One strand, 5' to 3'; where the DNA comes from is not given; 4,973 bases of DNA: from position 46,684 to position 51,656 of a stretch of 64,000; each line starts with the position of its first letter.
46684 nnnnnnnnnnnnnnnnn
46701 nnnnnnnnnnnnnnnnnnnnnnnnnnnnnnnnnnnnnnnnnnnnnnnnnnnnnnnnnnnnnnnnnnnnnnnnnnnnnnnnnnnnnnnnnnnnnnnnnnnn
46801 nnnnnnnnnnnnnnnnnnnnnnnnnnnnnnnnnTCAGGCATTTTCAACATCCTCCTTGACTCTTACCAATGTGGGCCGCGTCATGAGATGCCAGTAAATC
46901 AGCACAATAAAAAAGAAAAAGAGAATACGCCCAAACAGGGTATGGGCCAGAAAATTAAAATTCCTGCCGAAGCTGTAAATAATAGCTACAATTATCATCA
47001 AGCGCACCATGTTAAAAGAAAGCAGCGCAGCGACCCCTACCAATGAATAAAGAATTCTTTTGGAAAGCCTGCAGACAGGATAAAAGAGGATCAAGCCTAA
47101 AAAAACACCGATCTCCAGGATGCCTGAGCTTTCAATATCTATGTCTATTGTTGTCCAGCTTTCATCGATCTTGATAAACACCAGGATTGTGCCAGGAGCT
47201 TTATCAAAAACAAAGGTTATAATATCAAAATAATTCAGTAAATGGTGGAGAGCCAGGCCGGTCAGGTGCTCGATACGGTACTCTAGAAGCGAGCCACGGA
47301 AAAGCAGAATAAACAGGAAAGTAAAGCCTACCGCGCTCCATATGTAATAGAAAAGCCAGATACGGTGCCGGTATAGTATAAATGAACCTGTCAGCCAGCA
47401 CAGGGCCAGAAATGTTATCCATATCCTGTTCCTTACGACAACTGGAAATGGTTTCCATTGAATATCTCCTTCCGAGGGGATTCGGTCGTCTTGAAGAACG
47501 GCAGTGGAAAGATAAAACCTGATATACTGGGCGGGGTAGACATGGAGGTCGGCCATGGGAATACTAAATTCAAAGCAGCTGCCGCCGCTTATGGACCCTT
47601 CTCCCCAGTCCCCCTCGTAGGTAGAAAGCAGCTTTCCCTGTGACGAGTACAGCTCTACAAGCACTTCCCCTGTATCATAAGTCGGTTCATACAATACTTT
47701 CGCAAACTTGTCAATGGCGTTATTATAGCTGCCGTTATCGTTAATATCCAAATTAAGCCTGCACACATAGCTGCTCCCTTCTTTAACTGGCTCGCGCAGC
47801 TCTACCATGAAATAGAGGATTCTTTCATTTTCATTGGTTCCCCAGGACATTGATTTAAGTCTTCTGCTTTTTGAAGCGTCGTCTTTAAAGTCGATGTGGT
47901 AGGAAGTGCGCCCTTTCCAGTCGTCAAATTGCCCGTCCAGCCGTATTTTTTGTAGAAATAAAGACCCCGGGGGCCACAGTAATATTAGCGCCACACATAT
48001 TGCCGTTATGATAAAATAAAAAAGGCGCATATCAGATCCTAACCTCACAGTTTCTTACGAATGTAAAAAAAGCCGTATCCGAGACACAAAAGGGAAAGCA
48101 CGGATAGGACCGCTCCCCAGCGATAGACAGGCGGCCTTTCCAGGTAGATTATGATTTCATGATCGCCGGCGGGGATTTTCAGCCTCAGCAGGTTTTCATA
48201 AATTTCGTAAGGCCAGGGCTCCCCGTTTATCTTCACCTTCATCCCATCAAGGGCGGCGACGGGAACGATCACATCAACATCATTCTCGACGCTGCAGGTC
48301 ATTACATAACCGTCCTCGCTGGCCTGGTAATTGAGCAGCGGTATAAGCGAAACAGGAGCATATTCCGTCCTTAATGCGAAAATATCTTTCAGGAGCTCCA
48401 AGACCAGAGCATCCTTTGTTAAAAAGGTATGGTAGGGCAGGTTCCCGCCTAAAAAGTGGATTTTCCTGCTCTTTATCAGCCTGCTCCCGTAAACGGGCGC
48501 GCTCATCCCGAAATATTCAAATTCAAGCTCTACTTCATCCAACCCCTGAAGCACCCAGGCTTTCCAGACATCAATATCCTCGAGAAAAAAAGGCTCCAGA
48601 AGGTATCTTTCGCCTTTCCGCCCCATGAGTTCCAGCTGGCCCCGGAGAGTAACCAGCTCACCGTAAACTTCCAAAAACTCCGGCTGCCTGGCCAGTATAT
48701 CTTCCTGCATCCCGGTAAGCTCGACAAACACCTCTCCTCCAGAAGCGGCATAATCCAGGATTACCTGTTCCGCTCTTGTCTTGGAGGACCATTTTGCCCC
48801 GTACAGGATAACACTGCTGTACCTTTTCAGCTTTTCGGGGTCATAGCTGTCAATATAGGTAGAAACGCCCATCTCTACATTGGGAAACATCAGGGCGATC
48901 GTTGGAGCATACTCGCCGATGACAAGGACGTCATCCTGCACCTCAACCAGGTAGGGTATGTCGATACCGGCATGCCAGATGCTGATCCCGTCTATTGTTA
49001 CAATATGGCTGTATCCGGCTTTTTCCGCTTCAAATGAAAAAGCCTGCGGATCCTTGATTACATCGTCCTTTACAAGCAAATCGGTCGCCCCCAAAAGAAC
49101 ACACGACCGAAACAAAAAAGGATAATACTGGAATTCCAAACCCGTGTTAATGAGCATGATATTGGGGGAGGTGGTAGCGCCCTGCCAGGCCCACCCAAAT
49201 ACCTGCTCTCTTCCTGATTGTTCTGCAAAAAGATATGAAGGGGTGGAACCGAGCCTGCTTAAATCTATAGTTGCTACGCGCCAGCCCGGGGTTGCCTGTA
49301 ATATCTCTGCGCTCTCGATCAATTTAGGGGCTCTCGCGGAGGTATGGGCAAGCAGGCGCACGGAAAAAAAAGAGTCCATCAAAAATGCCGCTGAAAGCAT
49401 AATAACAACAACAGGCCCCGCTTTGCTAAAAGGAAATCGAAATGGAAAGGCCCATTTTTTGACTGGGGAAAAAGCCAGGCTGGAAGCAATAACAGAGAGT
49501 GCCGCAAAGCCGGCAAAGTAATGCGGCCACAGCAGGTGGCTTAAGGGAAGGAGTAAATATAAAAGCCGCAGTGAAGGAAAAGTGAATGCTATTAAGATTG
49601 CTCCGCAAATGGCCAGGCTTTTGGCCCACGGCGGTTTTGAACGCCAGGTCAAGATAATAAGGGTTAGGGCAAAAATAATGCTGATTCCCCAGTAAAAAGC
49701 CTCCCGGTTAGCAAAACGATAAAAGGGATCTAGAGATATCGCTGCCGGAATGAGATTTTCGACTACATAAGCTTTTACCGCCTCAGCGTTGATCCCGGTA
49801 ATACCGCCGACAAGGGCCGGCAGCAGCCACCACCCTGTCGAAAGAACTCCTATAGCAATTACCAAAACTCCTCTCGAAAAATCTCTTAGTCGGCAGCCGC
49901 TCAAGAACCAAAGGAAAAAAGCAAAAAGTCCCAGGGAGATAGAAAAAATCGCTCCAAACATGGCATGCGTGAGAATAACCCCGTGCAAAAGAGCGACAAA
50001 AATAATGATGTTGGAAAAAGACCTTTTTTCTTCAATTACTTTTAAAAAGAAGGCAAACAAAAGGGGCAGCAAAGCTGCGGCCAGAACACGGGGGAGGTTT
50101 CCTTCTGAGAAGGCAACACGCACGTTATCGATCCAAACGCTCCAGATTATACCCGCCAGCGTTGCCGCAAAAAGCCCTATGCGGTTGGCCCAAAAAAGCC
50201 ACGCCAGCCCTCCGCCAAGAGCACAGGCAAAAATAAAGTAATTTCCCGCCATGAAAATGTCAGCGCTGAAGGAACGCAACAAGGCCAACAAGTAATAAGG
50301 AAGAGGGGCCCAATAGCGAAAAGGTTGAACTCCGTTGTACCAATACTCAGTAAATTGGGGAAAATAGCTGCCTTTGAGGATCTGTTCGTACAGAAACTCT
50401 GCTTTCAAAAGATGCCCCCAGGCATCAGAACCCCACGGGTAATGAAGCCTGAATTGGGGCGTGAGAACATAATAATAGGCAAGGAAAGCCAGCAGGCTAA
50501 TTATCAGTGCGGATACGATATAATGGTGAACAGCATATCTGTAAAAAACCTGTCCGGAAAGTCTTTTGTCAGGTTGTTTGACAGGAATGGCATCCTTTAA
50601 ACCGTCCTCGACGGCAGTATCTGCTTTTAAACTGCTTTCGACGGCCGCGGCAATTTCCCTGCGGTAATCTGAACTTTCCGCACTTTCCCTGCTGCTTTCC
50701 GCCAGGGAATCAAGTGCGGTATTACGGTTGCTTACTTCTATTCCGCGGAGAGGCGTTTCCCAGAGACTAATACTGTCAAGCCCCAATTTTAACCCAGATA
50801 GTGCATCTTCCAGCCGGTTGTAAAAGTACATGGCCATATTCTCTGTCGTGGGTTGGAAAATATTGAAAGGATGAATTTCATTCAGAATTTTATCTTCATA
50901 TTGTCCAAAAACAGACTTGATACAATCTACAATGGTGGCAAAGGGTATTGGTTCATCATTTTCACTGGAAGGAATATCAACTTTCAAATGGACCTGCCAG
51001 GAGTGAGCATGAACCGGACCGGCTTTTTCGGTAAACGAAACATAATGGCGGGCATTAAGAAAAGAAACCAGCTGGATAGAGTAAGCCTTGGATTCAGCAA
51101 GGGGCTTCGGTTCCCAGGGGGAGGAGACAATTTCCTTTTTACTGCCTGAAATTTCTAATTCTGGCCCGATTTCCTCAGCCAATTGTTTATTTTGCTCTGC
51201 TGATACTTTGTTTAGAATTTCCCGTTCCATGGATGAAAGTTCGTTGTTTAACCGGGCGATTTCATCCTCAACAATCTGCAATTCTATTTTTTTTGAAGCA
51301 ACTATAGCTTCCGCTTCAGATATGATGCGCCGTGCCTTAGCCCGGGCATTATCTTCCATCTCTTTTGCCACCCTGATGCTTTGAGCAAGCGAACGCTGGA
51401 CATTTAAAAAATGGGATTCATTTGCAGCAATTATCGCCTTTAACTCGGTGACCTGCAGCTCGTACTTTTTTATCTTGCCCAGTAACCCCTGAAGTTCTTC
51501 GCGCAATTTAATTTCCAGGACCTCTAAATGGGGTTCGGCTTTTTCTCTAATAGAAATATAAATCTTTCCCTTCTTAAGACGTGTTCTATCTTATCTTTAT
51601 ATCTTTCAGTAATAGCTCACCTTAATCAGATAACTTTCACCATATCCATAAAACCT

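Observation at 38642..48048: Candidate exopolysaccharide module: QxxRW GT2 synthase + novel 404-aa membrane partner + GH-A lipoprotein + deacetylase relic + lipid-linked-sugar branch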

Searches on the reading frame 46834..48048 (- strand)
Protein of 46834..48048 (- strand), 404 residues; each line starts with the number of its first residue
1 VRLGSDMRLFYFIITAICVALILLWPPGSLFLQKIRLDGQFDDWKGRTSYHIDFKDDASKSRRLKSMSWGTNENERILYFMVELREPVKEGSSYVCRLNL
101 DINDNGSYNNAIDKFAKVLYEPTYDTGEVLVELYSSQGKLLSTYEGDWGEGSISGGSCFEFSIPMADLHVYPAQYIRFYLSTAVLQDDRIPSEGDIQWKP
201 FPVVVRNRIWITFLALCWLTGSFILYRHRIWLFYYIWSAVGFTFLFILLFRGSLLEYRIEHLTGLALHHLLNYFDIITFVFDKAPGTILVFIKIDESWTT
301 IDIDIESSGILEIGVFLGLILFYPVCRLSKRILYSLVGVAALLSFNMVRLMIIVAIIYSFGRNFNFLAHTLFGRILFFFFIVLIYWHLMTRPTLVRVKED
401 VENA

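Call 4: search_protein_families(library=pfam, proteins=[window:46834-48048:-], max_evalue=0.01)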
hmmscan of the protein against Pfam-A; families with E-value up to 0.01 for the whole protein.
window:46834-48048:- (404 aa): 0 families

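Call 5: search_protein_families(library=ncbifam, proteins=[window:46834-48048:-], max_evalue=0.01)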
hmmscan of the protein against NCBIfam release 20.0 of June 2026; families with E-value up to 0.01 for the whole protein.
window:46834-48048:- (404 aa): 6 families
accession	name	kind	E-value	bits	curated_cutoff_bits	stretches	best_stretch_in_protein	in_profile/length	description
TIGR03110.1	exosort_Gpos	exception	9e-26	90.9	102.75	1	211-396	3-183/187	exosortase family protein XrtG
TIGR04178.1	exo_archaeo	signature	1.6e-11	44.3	23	1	302-388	2-91/97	exosortase/archaeosortase family protein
TIGR04145.2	Firmicu_CTERM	equivalog_domain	0.00021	21.2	50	1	35-171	1-139/191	Firmicu-CTERM sorting domain-containing protein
TIGR04144.1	archaeo_VPXXXP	exception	0.00032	20.7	150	1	235-384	8-145/156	archaeosortase B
NF012138.0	exosort_XrtR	exception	0.00049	20.3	150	1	285-380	46-144/160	exosortase R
NF046081.1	exosort_XrtX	exception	0.0011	18.9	170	1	263-390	40-159/168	exosortase X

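Call 9: find_homologous_proteins(query=window:46834-48048:-)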
Query window:46834-48048:- (404 aa): 36 proteins with E <= 0.001 among 5822 candidates.
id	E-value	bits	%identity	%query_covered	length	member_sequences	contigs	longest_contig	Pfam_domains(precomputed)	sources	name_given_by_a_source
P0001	1.0e-259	879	100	96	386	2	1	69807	-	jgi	jgi:exosortase family protein XrtG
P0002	1.8e-218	744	83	99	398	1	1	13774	-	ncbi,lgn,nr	ncbi:MAG: hypothetical protein Q7J85_08750 [Bacillota bacterium]|nr:hypothetical protein [Bacillota 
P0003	5.0e-212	722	81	98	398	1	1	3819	-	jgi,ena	-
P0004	1.3e-155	537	78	73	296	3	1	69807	-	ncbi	-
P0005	3.6e-154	532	59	96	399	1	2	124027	-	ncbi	ncbi:MAG: hypothetical protein AB1796_07225 [Bacillota bacterium]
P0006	3.6e-139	482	53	98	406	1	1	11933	-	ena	-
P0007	9.6e-136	471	54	95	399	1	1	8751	-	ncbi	-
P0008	3.0e-135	469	52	98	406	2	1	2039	-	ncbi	-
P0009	1.0e-134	468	52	98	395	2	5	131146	-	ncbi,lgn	ncbi:MAG: exosortase family protein XrtG [Bacillota bacterium]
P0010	1.3e-133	464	54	94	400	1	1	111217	-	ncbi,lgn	ncbi:MAG: exosortase family protein XrtG [Bacillota bacterium]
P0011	4.6e-130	452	52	99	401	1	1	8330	-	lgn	-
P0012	1.5e-129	451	52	95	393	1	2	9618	-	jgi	jgi:exosortase family protein XrtG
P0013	3.2e-129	450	49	98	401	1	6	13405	-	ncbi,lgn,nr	ncbi:MAG: exosortase family protein XrtG [Firmicutes bacterium]|nr:exosortase family protein XrtG [B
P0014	3.8e-129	449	50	97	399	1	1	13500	-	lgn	-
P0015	5.3e-129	449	50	96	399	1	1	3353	-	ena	-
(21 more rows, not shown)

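Call 44: predict_structure(alignment_id=A4)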
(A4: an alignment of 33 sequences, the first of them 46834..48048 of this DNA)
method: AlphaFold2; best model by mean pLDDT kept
length: 404 residues; sequences in the alignment: 33
mean_pLDDT: 78.5   pTM: 0.61
mean pLDDT of the five models: 78.5, 77.7, 75.5, 72.4, 69.7
residues with pLDDT >= 90: 64; 70-90: 250; 50-70: 80; < 50: 10
segments of 3 or more residues with pLDDT < 50: 1-4, 29-31, 284-286
pLDDT, mean of each block of 10 residues (from residue 1): 59 77 61 65 69 61 82 74 89 91 82 92 91 92 92 88 86 76 75 70 64 87 88 90 85 71 77 73 53 61 62 88 83 89 86 83 76 85 87 82 75
secondary structure, 60 per line:
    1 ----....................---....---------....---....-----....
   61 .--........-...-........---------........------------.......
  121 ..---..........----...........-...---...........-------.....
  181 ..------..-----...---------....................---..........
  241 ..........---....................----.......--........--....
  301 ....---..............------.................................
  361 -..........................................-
elements in order: H5-24 H28-31 H41-44 E48-51 H57-61 E64-71 E77-84 E94-101 E114-122 E126-135 E140-150 E158-164 H165-168 E176-182 E196-198 H208-227 H231-250 H254-273 E278-284 E287-294 E297-304 H308-321 H328-360 H362-403

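Call 46: fold_search(model_id=the predicted structure, library=pdb)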
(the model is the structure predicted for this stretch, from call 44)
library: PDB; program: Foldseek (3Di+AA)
matches with E <= 10: 1100; with E <= 0.001: 0
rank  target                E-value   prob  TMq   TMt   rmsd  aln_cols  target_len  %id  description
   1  7ey2_E                3.5e-02  0.60  0.15  0.09   7.9       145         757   11  Bifunctional xylosidase/glucosidase LXYL D300N mutant with intermediate substrate xylose (released 2022-06-01)
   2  6jbs_B                3.9e-02  0.63  0.14  0.08   7.3       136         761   10  Bifunctional xylosidase/glucosidase LXYL (released 2020-02-12)
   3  7ey2_B                4.6e-02  0.54  0.15  0.09   8.0       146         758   11  Bifunctional xylosidase/glucosidase LXYL D300N mutant with intermediate substrate xylose (released 2022-06-01)
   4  3gqq_A                5.4e-02  0.21  0.11  0.20  12.1       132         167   11  Crystal structure of the human retinal protein 4 (unc-119 homolog A). Northeast Structural Genomics Consortium target  (released 2009-04-07)
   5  7yo6_B                5.7e-02  0.72  0.16  0.09   5.6       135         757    9  Bifunctional xylosidase/glucosidase LXYL with intermediate substrate xylose for 1.5min (released 2023-08-09)
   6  8k4q_C                6.3e-02  0.10  0.09  0.16  21.4       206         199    8  Crystal structure of nanobody HuNb103 bound to human interleukin-4 receptor subunit alpha (released 2024-06-26)
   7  2x40                  6.7e-02  0.60  0.16  0.10   8.3       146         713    8  Structure of beta-glucosidase 3B from Thermotoga neapolitana in complex with glycerol (released 2010-02-09)
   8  6kj0_A                7.1e-02  0.51  0.14  0.08   7.3       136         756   10  Bifunctional xylosidase/glucosidase LXYL mutant E529Q C2221 (released 2020-02-26)
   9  9d72_H                7.9e-02  0.44  0.15  0.26  10.1       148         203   11  CryoEM structure of anti-MHC-I Fab M1/42 complex with H2-Dd (released 2026-02-04)
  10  7ey1_A                7.9e-02  0.41  0.15  0.09   8.1       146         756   11  Bifunctional xylosidase/glucosidase LXYL with intermediate substrate xylose (released 2022-06-01)
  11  3gqq_C                7.9e-02  0.20  0.11  0.21  12.5       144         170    8  Crystal structure of the human retinal protein 4 (unc-119 homolog A). Northeast Structural Genomics Consortium target  (released 2009-04-07)
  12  3gqq_B                7.9e-02  0.20  0.11  0.20  12.9       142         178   10  Crystal structure of the human retinal protein 4 (unc-119 homolog A). Northeast Structural Genomics Consortium target  (released 2009-04-07)
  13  6q9m_A                8.3e-02  0.08  0.09  0.13  19.1       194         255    7  Central Fibronectin-III array of RIM-binding protein (released 2020-01-15)
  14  7ey2_C                8.8e-02  0.41  0.15  0.09   8.0       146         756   11  Bifunctional xylosidase/glucosidase LXYL D300N mutant with intermediate substrate xylose (released 2022-06-01)
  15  7ok6_AAA              9.3e-02  0.38  0.13  0.25   6.6       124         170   10  Crystal structure of UNC119B in complex with LCK peptide (released 2021-06-09)
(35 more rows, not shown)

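Call 54: search_protein_representatives(alignment_id=A4)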
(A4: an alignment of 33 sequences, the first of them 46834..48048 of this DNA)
Query: 33 sequences, 399 profile positions. Proteins with E-value up to 0.001 (for the whole library): 411; up to 1e-10: 285; up to 1e-30: 64. The best 150 are listed.
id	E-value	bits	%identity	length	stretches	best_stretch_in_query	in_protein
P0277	5.6e-178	608.0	-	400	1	4-398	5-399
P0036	6.0e-135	466.3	-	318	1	8-320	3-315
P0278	1.3e-75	270.9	-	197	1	207-396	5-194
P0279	4.5e-71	256.0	-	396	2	87-206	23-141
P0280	4.8e-66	239.4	-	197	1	207-399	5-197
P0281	1.1e-60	221.9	-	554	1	198-398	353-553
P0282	8.2e-59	215.6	-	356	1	61-397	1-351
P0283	4.8e-54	199.9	-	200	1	207-396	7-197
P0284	6.5e-53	196.2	-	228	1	2-223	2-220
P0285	5.8e-48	179.9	-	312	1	26-207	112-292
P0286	1.5e-47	178.5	-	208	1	206-395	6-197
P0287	2.6e-47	177.8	-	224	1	10-224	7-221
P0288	3.7e-47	177.3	-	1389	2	89-215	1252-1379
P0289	7.7e-47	176.2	-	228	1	10-222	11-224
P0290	5.6e-46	173.4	-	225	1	8-215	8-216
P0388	8.0e-27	110.3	-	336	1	25-333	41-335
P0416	8.3e-24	100.4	-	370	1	114-389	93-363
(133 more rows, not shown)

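Call 61: search_protein_families(library=ncbifam, proteins=[P0388, P0416, P0281, P0278], max_evalue=0.001)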
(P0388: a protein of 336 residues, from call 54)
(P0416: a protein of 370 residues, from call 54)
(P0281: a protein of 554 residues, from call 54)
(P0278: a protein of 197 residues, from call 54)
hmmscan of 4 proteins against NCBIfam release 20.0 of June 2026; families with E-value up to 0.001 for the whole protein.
P0388 (336 aa): 2 families
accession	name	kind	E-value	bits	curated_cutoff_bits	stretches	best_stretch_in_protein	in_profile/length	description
TIGR03110.1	exosort_Gpos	exception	7.3e-26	91.2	102.75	1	214-335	4-125/187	exosortase family protein XrtG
TIGR04145.2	Firmicu_CTERM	equivalog_domain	5.3e-10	39.5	50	1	46-227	1-184/191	Firmicu-CTERM sorting domain-containing protein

P0416 (370 aa): 4 families
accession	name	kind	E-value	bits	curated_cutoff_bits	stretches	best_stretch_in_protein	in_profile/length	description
TIGR03110.1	exosort_Gpos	exception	4.1e-80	268.1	102.75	1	183-368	1-186/187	exosortase family protein XrtG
NF045489.1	XrtG_Nterm_ext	equivalog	2.2e-77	259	125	1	9-188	1-176/176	exosortase XrtG N-terminal extension domain-like protein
TIGR04178.1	exo_archaeo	signature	1.9e-09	37.7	23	1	271-358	2-92/97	exosortase/archaeosortase family protein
TIGR04145.2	Firmicu_CTERM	equivalog_domain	1.9e-07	31.2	50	1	74-195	60-183/191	Firmicu-CTERM sorting domain-containing protein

P0281 (554 aa): 5 families
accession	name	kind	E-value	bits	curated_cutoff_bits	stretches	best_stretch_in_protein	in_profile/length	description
TIGR03110.1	exosort_Gpos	exception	2.6e-26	92.7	102.75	1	360-545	2-182/187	exosortase family protein XrtG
TIGR03112.1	6_pyr_pter_rel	hypoth_equivalog_domain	2.7e-24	85.6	69.35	1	144-252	3-109/113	6-pyruvoyl tetrahydropterin synthase-related domain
TIGR04178.1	exo_archaeo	signature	3.3e-08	33.7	23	1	453-539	3-92/97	exosortase/archaeosortase family protein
TIGR03367.1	queuosine_QueD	equivalog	2.7e-06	27.7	89.25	1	148-230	8-91/92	6-carboxytetrahydropterin synthase QueD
NF046081.1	exosort_XrtX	exception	0.00026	20.9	170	1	405-517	32-137/168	exosortase X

P0278 (197 aa): 6 families
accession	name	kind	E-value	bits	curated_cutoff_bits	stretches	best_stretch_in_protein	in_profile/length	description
TIGR03110.1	exosort_Gpos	exception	1.1e-33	116.7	102.75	1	5-189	4-183/187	exosortase family protein XrtG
TIGR04178.1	exo_archaeo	signature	3.3e-14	52.9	23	1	95-181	2-91/97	exosortase/archaeosortase family protein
NF012138.0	exosort_XrtR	exception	5.4e-06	26.6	150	1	71-172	39-143/160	exosortase R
NF046081.1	exosort_XrtX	exception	3.5e-05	23.8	170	1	60-184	44-160/168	exosortase X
TIGR03762.1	archaeo_artC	exception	0.00012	22.1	100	1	96-179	183-270/274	archaeosortase C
TIGR04175.1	archaeo_artD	exception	0.00022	21.2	125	1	92-178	53-136/150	archaeosortase D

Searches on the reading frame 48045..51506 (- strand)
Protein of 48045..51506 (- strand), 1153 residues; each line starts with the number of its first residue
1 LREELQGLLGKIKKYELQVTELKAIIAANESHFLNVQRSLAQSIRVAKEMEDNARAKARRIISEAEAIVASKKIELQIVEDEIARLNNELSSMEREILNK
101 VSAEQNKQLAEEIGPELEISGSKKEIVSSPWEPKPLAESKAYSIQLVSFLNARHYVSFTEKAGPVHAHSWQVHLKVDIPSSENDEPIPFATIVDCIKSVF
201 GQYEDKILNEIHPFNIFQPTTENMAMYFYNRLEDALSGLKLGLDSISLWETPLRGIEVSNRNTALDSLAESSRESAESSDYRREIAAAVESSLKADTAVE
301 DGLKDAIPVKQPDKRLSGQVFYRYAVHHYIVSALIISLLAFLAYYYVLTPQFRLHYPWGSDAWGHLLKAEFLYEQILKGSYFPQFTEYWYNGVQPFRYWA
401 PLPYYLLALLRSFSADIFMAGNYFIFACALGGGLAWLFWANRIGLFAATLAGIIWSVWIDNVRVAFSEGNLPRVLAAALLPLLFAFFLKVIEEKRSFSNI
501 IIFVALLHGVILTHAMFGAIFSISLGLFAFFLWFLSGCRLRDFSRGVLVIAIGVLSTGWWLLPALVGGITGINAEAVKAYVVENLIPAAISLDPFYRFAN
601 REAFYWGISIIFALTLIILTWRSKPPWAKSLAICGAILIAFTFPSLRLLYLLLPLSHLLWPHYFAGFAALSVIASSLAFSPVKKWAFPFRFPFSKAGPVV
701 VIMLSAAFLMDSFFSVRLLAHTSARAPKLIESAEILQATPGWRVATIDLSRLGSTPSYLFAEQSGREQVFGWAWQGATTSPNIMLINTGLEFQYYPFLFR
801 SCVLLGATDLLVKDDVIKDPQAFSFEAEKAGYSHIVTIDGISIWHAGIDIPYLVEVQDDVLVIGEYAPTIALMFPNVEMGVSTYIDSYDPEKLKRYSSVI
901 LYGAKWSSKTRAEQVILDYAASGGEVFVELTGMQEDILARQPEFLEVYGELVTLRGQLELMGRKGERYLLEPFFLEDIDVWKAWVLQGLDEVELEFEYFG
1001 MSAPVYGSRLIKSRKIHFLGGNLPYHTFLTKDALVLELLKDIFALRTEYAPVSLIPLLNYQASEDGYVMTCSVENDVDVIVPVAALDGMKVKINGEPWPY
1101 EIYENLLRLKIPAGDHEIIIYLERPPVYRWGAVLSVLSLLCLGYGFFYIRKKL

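Call 4: search_protein_families(library=pfam, proteins=[window:48045-51506:-], max_evalue=0.01)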
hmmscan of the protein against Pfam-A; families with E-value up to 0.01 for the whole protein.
window:48045-51506:- (1153 aa): 2 families
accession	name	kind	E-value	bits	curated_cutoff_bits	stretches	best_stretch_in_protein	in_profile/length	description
PF10131.15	PTPS_related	-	1.2e-153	513.3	26.4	1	396-1026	1-621/621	6-pyruvoyl-tetrahydropterin synthase related domain; membrane protein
PF01242.24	PTPS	-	3.3e-16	59.8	22.4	1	150-259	8-119/121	6-pyruvoyl tetrahydropterin synthase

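Call 5: search_protein_families(library=ncbifam, proteins=[window:48045-51506:-], max_evalue=0.01)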
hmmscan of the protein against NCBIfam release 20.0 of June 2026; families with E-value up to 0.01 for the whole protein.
window:48045-51506:- (1153 aa): 2 families
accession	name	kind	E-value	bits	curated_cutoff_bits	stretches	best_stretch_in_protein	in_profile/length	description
TIGR03112.1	6_pyr_pter_rel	hypoth_equivalog_domain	3.3e-20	72.4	69.35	1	147-255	4-109/113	6-pyruvoyl tetrahydropterin synthase-related domain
TIGR03367.1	queuosine_QueD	equivalog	3.8e-09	36.8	89.25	1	150-233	8-91/92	6-carboxytetrahydropterin synthase QueD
